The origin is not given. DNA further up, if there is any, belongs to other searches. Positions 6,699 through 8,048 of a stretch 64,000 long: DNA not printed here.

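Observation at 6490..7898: C-terminal membrane-inserting-like module of giant ORF 1: an apolipoprotein-like coiled coil followed by a roughly 230-aa Gly-rich amphipathic beta region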

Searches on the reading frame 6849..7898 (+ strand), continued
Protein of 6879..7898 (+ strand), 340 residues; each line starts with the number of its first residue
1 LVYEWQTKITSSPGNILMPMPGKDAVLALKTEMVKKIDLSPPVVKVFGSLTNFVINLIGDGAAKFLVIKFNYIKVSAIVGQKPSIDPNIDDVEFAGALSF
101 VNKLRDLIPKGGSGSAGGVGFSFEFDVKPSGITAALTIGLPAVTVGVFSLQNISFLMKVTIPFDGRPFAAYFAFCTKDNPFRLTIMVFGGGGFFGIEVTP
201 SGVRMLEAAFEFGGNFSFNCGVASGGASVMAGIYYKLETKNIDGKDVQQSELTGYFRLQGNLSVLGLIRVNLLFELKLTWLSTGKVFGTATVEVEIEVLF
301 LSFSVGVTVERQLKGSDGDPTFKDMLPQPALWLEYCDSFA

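Call 67: fold_search(model_id=the predicted structure, library=pdb)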
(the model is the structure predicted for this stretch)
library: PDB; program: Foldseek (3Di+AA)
matches with E <= 10: 690; with E <= 0.001: 0
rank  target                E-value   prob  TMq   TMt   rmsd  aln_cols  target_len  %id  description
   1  6ehe                  1.3e-02  0.96  0.27  0.30  17.7       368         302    9  OmpTdeltaL8 (loop L8 deletion mutant of OmpT), an outer membrane protein of Vibrio cholerae (released 2018-04-25)
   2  8ae1_A                3.2e-02  0.85  0.25  0.12  18.7       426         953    8  Structure of trimeric SlpA outer membrane protein (released 2022-11-30)
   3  4v3h_B                4.0e-02  0.84  0.27  0.30  19.8       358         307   10  Crystal structure of CymA from Klebsiella oxytoca (released 2015-06-03)
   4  9rpt_A                4.2e-02  0.69  0.27  0.19  15.5       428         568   10  Cryo-EM structure of the open state of Shigella flexneri LptDE bound by the RBP of Oekolampad phage (released 2025-12-10)
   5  1gfm                  4.6e-02  0.54  0.22  0.23  24.1       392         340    9  OMPF PORIN (MUTANT D113G) (released 1996-12-07)
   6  6ehf                  4.9e-02  0.85  0.29  0.31  19.6       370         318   10  OmpT (in-vitro folded), an outer membrane protein Vibrio cholerae (trimer form) (released 2018-04-25)
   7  1gfq                  4.9e-02  0.54  0.22  0.23  23.7       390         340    9  OMPF PORIN (MUTANT R82C) (released 1996-12-07)
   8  4d5b_B                5.1e-02  0.89  0.28  0.31  19.8       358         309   11  Crystal structure of CymA from Klebsiella oxytoca (released 2015-06-03)
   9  4d5b_A                5.1e-02  0.87  0.28  0.31  19.5       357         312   10  Crystal structure of CymA from Klebsiella oxytoca (released 2015-06-03)
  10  1gfp                  5.3e-02  0.51  0.22  0.23  23.6       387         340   10  OMPF PORIN (MUTANT R42C) (released 1996-12-07)
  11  4lsh_B                5.6e-02  0.54  0.23  0.24  21.0       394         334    8  Ion selectivity of OmpF porin soaked in 0.2M KBr (released 2013-10-23)
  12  9rqi_A                5.6e-02  0.51  0.24  0.17  16.0       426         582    8  Cryo-EM structure of Shigella flexneri LptDE bound by phage RBP reveals N-terminal strand insertion into lateral gate (released 2025-12-10)
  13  8fbd_B                5.6e-02  0.12  0.11  0.08  25.4       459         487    8  Crystal structure of OrfX1-OrfX3 complex from Clostridium botulinum E1 (released 2022-12-21)
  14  6i7s_H                5.6e-02  0.09  0.10  0.06  29.5       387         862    8  Microsomal triglyceride transfer protein (released 2019-08-21)
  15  5wix                  6.1e-02  0.13  0.13  0.12  25.2       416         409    9  Crystal structure of P47 of Clostridium botulinum E1 (released 2017-10-25)
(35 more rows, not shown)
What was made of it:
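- On BAM-dependent outer-membrane beta-barrel / autotransporter beta-domain: Foldseek TMq is at most 0.29 (call 67).
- Closest known: Outer-membrane / organellar beta-barrels. Different: Foldseek TM-scores of at most 0.29 (call 67).
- Foldseek TM-scores of at most 0.29 to barrels (call 67). TM-scores of at most 0.29 (call 67).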

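Call 83: find_encoding_contigs(protein=P0185, flank=10000, max_places=1)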
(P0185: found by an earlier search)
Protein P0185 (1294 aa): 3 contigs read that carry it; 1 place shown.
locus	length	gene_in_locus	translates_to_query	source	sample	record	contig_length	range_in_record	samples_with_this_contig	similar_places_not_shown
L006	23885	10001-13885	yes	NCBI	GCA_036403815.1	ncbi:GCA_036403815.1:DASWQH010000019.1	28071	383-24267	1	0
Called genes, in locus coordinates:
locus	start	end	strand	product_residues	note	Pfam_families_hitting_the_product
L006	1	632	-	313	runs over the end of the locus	-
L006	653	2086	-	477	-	-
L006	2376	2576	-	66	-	-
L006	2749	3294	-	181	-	PF01844:HNH, PF13395:HNH_4 (weak), PF14279:HNH_5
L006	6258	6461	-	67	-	-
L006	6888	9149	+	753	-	-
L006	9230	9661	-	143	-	PF00692:dUTPase, PF22769:DCD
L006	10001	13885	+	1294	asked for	-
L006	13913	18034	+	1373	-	-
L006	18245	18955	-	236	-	PF03704:BTAD (faint), PF13428:TPR_14 (faint)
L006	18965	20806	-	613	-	-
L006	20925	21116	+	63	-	-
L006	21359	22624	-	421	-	PF00578:AhpC-TSA, PF08534:Redoxin, PF00085:Thioredoxin (weak), PF13905:Thioredoxin_8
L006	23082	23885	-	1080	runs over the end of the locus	PF00930:DPPIV_N (faint), PF26549:Tricorn_N, PF07676:PD40, PF26549:Tricorn_N, PF26550:Tricorn_2nd, PF14684:Tricorn_C1, PF14685:PDZ_Tricorn, PF03572:Peptidase_S41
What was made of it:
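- In Pyrinomonadaceae it lies near HNH and dUTPase genes (call 83).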

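Call 84: find_encoding_contigs(protein=P0032, flank=10000, max_places=1)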
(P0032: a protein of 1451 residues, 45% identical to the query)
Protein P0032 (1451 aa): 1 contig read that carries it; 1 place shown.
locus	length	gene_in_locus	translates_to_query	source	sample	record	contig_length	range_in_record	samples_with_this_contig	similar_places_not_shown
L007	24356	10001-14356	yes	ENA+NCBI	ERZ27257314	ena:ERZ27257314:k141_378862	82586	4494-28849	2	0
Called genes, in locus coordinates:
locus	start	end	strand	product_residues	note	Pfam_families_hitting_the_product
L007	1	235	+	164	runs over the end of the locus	PF05425:CopD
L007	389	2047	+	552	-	PF13581:HATPase_c_2 (faint), PF17203:sCache_3_2, PF00989:PAS (weak), PF14689:SPOB_a, PF02518:HATPase_c, PF14501:HATPase_c_5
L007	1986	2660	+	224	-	PF00072:Response_reg, PF20714:HTH_64 (weak), PF09339:HTH_IclR (weak)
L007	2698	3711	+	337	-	PF03480:DctP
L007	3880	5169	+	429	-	PF13433:Peripla_BP_5, PF13458:Peripla_BP_6, PF13433:Peripla_BP_5 (weak)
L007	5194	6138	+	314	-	PF02653:BPD_transp_2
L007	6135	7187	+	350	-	PF02653:BPD_transp_2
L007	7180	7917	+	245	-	PF00005:ABC_tran, PF12399:BCA_ABC_TP_C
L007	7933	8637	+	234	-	PF00005:ABC_tran, PF13304:AAA_21 (faint)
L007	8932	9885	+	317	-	-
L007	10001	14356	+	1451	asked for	-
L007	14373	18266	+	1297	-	-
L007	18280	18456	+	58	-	PF02416:TatA_B_E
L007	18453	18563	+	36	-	-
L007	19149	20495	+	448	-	PF01547:SBP_bac_1, PF13416:SBP_bac_8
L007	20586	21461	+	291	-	PF00528:BPD_transp_1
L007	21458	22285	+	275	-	PF00528:BPD_transp_1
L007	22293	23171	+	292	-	PF01418:HTH_6, PF01380:SIS, PF13580:SIS_2 (weak)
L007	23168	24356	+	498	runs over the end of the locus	PF00370:FGGY_N, PF02782:FGGY_C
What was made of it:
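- On Tat (twin-arginine) substrates: Only contextual support: a tatA gene directly after the A-B pair in one Symbiobacteriaceae locus (call 84).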

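Call 95: search_protein_families(library=pfam, proteins=[P0130, P0090, P0085], max_evalue=0.001)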
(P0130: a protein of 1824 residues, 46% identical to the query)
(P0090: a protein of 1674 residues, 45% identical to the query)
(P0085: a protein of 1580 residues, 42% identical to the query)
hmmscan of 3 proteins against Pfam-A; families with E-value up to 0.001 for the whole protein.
P0130 (1824 aa): 0 families

P0090 (1674 aa): 0 families

P0085 (1580 aa): 0 families

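Call 97: search_dna_similar(query=window:6879-7898:+, collection=plasmids, mode=protein, max_rows=15)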
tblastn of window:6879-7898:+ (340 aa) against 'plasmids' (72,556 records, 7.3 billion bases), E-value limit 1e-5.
Records with a match: 17; places in all: 17; records where one place covers at least 80% of the query: 17.
Best place of each record, by identity: <60% 17.
By first word of the organism name: Bacillus 7; Rhizobium 3; Streptomyces 3; Cupriavidus 2; Diaphorobacter 1; Agrobacterium 1.
By predicted mobility (MOB-suite, as given by PLSDB): non-mobilizable 11; mobilizable 3; conjugative 3.
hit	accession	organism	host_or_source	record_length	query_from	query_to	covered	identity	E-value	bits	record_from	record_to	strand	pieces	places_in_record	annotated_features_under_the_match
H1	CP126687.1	Bacillus bombysepticus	Microtermes sp. colony Mi106,bacterial ...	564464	2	340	100%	40.7%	2e-55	201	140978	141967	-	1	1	hypothetical protein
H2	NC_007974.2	Cupriavidus metallidurans CH34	-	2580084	3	340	99%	39.5%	4e-54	197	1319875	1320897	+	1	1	none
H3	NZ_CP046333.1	Cupriavidus metallidurans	sedimentation pond in a zinc factory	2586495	3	340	99%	39.5%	4e-54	197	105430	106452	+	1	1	none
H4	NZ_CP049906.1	Diaphorobacter sp. HDW4B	single bacterial strain,Hydrophilus ...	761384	42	340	88%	42.9%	8e-53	194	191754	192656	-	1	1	hypothetical protein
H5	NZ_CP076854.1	Rhizobium sp. WYJ-E13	Curcuma wenyujin Y.H. Chen et C. ...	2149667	5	340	99%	37.9%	2e-48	181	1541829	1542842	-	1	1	none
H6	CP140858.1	Rhizobium ruizarguesonis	Trifolium pratense,whole organism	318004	5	340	99%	37.9%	9e-48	179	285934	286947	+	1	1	hypothetical protein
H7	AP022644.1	Bacillus wiedmannii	-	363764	23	340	94%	39.6%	6e-45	171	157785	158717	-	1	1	hypothetical protein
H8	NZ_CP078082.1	Bacillus tropicus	Cell culture,soil sample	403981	25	340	93%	36.8%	3e-42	163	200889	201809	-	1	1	hypothetical protein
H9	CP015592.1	Bacillus cereus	whole organism,garden soil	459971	25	340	93%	36.8%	3e-42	163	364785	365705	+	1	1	none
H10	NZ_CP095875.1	Bacillus sp. PGP15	-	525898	25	340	93%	36.8%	3e-42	163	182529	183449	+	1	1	hypothetical protein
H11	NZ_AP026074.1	Streptomyces nigrescens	-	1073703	25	340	93%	36.7%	5e-37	148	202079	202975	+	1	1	none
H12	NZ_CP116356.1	Streptomyces xanthophaeus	whole organism,soil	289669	5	340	99%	34.3%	2e-37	149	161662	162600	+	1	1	hypothetical protein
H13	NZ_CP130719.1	Streptomyces sp. NBC_01334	-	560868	4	315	92%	32.2%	8e-31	130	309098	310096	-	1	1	hypothetical protein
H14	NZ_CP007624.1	Bacillus pseudomycoides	-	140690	3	340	99%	29.7%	5e-28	122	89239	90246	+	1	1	hypothetical protein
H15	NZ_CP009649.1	Bacillus pseudomycoides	-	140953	3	340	99%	29.7%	5e-28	122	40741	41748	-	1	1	hypothetical protein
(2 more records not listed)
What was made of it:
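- It lies on Bacillus cereus-group megaplasmids and on Rhizobium, Streptomyces and Cupriavidus replicons (call 97).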

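Call 98: search_dna_similar(query=window:6879-7898:+, collection=phages, mode=protein, max_rows=10)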
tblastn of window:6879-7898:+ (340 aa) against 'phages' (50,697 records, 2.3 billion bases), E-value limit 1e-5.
No match.
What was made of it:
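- There are no phage-encoded copies (call 98).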

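Call 99: get_annotated_region(hit=H1, flank=12000)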
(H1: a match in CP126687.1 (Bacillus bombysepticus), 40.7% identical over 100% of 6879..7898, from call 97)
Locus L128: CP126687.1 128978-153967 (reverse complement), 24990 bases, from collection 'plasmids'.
description: Bacillus bombysepticus strain Mi106 D2 head1 chi plasmid unnamed1, complete sequence
organism: Bacillus bombysepticus (NCBI taxid 658666)
taxonomy: Bacteria; Bacillota; Bacilli; Bacillales; Bacillaceae; Bacillus; Bacillus bombysepticus
host: -; source: Microtermes sp. colony Mi106,bacterial isolate,head,Worker head; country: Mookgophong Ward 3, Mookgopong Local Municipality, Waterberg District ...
typing (MOB-suite, as given by PLSDB): non-mobilizable; replicon rep_cluster_125; mating-pair formation MPF_T
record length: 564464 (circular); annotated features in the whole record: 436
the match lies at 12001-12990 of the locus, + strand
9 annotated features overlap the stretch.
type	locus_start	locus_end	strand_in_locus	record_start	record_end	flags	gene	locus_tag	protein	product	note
CDS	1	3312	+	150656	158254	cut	-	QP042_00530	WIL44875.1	amino acid adenylation domain-containing protein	-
CDS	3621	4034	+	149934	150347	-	-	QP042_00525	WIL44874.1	hypothetical protein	-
CDS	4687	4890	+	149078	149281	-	-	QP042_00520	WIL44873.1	hypothetical protein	-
CDS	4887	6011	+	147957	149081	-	grrM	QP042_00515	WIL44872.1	cyclophane-forming radical SAM/SPASM peptide maturase GrrM/OscB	-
CDS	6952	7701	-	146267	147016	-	-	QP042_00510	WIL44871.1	DUF1906 domain-containing protein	-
CDS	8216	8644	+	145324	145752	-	-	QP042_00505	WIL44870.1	papain-like cysteine protease family protein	-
CDS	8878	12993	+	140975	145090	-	-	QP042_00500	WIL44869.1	hypothetical protein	-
CDS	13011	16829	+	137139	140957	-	-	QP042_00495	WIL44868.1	hypothetical protein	-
CDS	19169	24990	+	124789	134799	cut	-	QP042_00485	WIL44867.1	SDR family NAD(P)-dependent oxidoreductase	-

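Call 100: get_annotated_region(hit=H2, flank=12000)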
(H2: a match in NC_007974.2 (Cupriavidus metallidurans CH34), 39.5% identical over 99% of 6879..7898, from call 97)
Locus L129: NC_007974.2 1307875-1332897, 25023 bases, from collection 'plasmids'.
description: Cupriavidus metallidurans CH34 megaplasmid, complete sequence
organism: Cupriavidus metallidurans CH34 (NCBI taxid 266264)
taxonomy: Bacteria; Pseudomonadota; Betaproteobacteria; Burkholderiales; Burkholderiaceae; Cupriavidus; Cupriavidus metallidurans; Cupriavidus metallidurans CH34
host: -; source: -; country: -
typing (MOB-suite, as given by PLSDB): mobilizable; replicon rep_cluster_104,rep_cluster_1581,rep_cluster_80; relaxase MOBP,MOBP
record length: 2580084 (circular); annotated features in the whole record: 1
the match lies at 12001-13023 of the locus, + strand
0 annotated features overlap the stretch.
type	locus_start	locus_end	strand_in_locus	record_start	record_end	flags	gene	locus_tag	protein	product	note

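Call 105: get_annotated_region(hit=H8, flank=12000)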
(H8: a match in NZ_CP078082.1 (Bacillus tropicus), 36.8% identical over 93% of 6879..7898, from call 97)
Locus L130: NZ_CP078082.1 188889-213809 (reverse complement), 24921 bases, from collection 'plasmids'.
description: Bacillus tropicus strain EMB20 plasmid pBEMB20-1, complete sequence
organism: Bacillus tropicus (NCBI taxid 2026188)
taxonomy: Bacteria; Bacillota; Bacilli; Bacillales; Bacillaceae; Bacillus; Bacillus tropicus
host: -; source: Cell culture,soil sample; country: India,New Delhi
typing (MOB-suite, as given by PLSDB): non-mobilizable; replicon rep_cluster_164
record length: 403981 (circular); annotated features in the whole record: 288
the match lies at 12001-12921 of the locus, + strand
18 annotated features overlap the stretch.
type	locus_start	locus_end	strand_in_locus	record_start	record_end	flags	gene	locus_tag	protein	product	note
CDS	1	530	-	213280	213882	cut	-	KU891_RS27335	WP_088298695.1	hypothetical protein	-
CDS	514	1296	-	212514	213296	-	-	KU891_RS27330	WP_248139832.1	DUF4143 domain-containing protein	-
CDS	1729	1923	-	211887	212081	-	-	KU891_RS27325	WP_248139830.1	hypothetical protein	-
CDS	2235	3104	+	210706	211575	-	-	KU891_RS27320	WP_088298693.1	hypothetical protein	-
CDS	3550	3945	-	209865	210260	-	-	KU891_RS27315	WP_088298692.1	(deoxy)nucleoside triphosphate pyrophosphohydrolase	-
CDS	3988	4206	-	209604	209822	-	-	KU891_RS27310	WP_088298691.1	HNH endonuclease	-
CDS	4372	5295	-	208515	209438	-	-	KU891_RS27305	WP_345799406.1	HNH endonuclease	-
CDS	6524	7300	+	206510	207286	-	-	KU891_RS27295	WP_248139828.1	hypothetical protein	-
CDS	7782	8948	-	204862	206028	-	-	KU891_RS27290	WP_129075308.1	hypothetical protein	-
CDS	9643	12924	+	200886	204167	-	-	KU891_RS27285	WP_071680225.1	hypothetical protein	-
CDS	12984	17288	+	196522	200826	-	-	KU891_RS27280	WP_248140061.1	hypothetical protein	-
CDS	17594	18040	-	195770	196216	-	-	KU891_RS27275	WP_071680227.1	hypothetical protein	-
CDS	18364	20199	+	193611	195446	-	-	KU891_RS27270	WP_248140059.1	DNA/RNA helicase domain-containing protein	-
CDS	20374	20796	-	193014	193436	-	-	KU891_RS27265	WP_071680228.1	HD domain-containing protein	-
CDS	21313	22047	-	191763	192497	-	-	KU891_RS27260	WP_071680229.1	DUF874 family protein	-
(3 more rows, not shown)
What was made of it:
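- In B. tropicus it sits among HNH endonucleases, a helicase and an HD protein (call 105).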
